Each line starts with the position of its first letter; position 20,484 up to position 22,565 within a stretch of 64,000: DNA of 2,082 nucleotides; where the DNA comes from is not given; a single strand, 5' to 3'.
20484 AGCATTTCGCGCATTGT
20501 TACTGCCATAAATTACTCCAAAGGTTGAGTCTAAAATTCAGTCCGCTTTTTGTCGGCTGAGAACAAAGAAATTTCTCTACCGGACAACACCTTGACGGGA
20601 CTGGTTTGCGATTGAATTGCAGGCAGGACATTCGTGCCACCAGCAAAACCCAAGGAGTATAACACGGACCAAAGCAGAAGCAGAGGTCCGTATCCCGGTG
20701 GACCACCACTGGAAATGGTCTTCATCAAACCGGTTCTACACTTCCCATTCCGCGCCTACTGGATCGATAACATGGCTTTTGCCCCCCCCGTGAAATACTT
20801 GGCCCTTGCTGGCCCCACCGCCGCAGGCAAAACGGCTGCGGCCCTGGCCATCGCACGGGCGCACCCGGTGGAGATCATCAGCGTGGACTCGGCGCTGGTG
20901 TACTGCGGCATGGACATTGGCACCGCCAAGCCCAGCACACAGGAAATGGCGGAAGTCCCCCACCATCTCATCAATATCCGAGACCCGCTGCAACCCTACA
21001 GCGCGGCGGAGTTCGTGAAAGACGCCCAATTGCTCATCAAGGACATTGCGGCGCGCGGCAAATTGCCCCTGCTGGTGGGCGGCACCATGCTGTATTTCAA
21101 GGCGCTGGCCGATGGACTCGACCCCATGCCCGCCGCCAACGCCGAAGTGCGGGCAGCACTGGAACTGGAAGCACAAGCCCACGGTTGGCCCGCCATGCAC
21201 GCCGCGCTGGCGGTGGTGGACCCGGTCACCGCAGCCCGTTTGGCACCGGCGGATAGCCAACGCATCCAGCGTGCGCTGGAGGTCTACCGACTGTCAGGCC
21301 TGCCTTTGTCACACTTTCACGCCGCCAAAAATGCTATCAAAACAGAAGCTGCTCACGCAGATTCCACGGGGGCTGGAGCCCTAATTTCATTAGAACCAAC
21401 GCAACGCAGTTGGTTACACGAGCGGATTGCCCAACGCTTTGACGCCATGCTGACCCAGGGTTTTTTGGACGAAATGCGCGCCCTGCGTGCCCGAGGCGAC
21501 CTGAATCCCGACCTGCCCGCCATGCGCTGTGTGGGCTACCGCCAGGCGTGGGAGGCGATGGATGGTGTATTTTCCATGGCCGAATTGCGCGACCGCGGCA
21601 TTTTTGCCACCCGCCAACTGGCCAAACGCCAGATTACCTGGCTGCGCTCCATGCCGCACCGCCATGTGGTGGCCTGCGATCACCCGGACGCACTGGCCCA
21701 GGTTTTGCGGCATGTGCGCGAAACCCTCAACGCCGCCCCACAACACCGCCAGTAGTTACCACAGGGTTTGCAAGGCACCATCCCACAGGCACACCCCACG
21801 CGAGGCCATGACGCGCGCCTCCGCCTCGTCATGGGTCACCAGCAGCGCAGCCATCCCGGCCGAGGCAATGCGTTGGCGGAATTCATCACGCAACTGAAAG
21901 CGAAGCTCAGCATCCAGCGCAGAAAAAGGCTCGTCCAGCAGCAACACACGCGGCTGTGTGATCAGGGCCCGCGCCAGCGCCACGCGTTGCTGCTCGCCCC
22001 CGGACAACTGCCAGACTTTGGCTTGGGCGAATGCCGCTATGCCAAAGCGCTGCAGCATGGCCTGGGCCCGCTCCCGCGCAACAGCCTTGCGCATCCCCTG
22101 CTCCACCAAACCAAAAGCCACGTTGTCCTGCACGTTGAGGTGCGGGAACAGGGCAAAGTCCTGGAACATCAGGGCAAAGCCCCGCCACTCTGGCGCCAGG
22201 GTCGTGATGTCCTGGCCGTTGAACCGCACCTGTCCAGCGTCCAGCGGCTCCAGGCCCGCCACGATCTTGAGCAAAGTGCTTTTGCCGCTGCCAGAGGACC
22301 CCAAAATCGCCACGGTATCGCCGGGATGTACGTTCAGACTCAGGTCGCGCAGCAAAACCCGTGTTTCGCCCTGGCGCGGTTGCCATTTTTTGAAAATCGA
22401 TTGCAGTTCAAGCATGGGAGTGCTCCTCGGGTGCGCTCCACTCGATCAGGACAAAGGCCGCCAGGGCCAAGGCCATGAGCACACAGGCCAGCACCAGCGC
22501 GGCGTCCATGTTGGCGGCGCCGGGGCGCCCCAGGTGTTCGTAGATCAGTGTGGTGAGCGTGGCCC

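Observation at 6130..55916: Dispersed 42-bp DNA motif with invariant spacing, at least nine copies inside and between genes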

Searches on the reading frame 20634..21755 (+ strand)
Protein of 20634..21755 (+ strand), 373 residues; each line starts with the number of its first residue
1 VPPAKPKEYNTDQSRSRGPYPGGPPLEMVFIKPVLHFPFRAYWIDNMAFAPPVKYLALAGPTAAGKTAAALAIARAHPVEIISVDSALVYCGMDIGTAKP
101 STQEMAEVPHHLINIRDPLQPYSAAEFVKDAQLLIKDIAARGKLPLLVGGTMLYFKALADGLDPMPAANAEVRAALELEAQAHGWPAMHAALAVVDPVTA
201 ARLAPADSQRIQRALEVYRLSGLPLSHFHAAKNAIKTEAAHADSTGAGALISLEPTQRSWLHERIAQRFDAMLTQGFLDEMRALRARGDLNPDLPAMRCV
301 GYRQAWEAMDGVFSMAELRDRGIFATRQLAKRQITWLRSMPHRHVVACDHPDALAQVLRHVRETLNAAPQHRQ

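Call 9: search_protein_families(library=pfam, proteins=[window:20634-21755:+], max_evalue=0.01)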
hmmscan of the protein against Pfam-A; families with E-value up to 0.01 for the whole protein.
window:20634-21755:+ (373 aa): 2 families
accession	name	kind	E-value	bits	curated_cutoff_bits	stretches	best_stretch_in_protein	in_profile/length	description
PF01715.23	IPPT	-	5.6e-83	278.8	23.6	1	89-339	2-242/243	IPP transferase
PF01745.22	IPT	-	1.2e-05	25.3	20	1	57-108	5-56/233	Isopentenyl transferase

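Call 36: search_solved_structures(query=window:20715-21755:+, show_alignments=1, max_evalue=1e-10)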
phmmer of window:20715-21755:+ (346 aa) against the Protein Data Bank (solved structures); distinct sequences matched with E-value up to 1e-10: 6.
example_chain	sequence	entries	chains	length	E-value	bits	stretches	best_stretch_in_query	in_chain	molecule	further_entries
3crm_A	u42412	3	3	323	4.8e-100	338.6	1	23-335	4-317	tRNA delta(2)-isopentenylpyrophosphate transferase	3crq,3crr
2zm5_A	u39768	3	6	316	2.7e-92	313.1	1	26-327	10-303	tRNA delta(2)-isopentenylpyrophosphate transferase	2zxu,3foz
2qgn_A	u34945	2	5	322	2e-49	172.2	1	27-313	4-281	tRNA delta(2)-isopentenylpyrophosphate transferase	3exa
3d3q_A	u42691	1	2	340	4e-39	138.4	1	29-319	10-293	tRNA delta(2)-isopentenylpyrophosphate transferase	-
3eph_A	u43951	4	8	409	4.8e-24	88.8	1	27-313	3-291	tRNA isopentenyltransferase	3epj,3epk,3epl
3a8t_A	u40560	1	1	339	4e-15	59.5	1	27-135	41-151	Adenylate isopentenyltransferase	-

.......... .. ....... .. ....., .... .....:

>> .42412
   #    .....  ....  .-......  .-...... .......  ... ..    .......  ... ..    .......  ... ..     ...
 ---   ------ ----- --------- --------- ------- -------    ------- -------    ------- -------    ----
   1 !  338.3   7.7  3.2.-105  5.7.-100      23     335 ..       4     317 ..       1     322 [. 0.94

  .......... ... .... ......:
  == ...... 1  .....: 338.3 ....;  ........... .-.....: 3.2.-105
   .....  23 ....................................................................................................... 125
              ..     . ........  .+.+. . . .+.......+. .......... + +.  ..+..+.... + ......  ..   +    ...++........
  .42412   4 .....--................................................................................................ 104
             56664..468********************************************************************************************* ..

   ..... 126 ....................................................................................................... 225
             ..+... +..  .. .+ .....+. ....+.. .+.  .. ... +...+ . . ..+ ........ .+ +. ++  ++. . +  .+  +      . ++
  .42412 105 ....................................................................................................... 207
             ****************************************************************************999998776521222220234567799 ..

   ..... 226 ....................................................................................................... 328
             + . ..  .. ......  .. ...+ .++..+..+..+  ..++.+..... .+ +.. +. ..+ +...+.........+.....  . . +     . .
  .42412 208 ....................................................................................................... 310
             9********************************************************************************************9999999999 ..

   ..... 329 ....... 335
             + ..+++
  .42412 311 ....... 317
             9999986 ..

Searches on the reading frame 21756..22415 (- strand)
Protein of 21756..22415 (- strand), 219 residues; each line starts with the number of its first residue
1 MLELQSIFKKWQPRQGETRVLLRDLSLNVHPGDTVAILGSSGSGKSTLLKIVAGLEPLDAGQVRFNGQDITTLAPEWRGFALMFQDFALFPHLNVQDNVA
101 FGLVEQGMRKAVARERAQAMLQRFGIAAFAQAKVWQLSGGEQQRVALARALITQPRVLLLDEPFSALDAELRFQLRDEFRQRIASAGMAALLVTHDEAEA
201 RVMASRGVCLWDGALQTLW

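Call 9: search_protein_families(library=pfam, proteins=[window:21756-22415:-], max_evalue=0.01)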
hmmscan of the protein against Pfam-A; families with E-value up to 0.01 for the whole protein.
window:21756-22415:- (219 aa): 6 families
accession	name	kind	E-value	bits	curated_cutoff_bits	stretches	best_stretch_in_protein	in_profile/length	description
PF00005.33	ABC_tran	-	1.9e-37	129.3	25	1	22-164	1-136/137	ABC transporter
PF13304.12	AAA_21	-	1.4e-08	35.7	27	1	135-196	236-299/304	AAA domain, putative AbiEii toxin, Type IV TA system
PF13555.12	AAA_29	-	0.00012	22.2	27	1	27-66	17-55/61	P-loop containing region of AAA domain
PF20703.3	nSTAND1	-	0.00016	21.9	27.1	1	14-183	19-167/379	Novel STAND NTPase 1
PF03193.22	RsgA_GTPase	-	0.0031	17.8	30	1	28-64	103-138/174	RsgA GTPase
PF02463.25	SMC_N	-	0.0047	16.8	40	0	120-183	126-187/220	RecF/RecN/SMC N terminal domain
